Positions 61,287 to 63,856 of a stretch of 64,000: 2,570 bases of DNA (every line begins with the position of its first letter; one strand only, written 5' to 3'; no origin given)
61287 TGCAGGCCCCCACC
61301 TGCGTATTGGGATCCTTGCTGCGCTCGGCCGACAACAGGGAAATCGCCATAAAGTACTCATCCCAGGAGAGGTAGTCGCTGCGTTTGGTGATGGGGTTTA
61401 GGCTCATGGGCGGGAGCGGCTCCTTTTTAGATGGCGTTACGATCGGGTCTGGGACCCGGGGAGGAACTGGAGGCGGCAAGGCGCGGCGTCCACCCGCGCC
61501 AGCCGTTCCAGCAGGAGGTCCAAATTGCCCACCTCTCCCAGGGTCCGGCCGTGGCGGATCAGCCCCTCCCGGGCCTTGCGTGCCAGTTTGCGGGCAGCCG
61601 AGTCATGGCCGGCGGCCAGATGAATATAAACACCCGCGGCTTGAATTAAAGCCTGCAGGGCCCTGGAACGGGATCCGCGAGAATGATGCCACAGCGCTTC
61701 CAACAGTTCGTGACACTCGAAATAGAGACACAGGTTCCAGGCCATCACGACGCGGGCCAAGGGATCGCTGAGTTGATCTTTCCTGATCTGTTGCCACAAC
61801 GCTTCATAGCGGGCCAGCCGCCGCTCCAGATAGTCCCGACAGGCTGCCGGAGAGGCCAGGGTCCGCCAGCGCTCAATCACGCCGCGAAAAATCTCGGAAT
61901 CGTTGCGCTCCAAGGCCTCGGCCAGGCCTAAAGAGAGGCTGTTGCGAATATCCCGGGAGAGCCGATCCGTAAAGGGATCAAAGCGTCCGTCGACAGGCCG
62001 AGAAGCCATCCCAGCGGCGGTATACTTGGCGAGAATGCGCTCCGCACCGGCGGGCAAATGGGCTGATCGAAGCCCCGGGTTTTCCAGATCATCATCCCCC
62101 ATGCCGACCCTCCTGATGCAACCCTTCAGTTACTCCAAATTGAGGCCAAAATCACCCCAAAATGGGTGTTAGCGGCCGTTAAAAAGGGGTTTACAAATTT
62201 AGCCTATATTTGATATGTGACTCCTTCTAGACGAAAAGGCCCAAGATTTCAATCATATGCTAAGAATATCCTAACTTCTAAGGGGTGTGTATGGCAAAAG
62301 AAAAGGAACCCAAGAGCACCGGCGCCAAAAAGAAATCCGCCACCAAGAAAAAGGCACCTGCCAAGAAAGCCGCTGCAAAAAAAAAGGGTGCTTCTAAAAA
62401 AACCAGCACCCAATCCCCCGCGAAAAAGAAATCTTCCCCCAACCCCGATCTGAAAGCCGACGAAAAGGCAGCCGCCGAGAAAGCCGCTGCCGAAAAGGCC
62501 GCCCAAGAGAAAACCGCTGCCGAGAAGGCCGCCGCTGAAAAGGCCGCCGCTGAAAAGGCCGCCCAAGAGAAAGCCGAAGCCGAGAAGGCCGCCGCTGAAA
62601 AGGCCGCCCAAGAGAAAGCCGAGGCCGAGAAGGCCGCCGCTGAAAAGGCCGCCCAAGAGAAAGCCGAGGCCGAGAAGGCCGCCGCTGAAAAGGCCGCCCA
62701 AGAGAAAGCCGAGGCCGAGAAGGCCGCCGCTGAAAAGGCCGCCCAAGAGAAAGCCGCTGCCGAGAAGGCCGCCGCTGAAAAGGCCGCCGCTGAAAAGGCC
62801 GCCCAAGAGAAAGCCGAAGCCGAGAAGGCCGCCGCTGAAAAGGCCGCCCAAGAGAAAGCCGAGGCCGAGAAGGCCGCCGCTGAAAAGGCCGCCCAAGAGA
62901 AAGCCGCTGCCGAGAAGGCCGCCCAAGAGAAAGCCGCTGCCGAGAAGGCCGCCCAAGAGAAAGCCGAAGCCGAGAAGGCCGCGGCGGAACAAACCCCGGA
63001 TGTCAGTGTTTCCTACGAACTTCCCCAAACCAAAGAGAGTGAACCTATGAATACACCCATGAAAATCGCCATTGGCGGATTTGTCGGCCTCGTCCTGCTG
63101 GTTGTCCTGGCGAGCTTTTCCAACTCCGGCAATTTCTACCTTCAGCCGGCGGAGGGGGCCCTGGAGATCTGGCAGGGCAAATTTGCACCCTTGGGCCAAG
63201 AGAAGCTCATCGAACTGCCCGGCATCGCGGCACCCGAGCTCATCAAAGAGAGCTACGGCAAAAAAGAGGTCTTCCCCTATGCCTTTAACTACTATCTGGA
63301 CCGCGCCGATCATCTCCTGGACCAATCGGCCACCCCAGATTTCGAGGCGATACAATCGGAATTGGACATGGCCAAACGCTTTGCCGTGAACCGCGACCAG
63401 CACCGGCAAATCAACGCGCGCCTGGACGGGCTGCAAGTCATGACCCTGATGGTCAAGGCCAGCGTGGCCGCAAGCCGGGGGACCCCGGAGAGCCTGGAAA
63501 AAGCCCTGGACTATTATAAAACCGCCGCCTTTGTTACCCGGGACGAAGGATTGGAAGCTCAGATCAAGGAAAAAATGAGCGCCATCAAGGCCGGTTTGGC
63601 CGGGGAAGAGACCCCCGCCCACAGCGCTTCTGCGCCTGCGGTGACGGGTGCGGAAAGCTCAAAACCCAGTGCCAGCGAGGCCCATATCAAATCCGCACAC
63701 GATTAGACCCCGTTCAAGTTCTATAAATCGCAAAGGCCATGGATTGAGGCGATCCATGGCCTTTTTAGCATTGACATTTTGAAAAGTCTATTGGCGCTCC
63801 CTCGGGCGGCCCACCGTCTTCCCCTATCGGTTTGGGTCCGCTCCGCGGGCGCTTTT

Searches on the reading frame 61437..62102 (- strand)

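Call 53: search_protein_families(library=pfam, proteins=[window:61437-62102:-], max_evalue=0.00001)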
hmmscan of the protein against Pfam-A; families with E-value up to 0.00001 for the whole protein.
window:61437-62102:- (221 aa): 1 family
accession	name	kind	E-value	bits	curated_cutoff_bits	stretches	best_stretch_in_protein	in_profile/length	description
PF03745.19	DUF309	-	2.3e-14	53.3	27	1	118-173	4-59/59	Domain of unknown function (DUF309)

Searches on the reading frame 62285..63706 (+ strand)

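Call 53: search_protein_families(library=pfam, proteins=[window:62285-63706:+], max_evalue=0.00001)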
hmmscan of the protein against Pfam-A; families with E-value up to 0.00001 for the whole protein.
window:62285-63706:+ (473 aa): 2 families
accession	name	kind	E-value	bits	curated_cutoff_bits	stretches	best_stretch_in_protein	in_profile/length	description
PF02095.21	Extensin_1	-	4.4e-13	49.9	105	1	119-251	21-153/171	Extensin-like protein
PF07382.16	HC2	-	1.6e-12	48.4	40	1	93-235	4-148/194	Histone H1-like nucleoprotein HC2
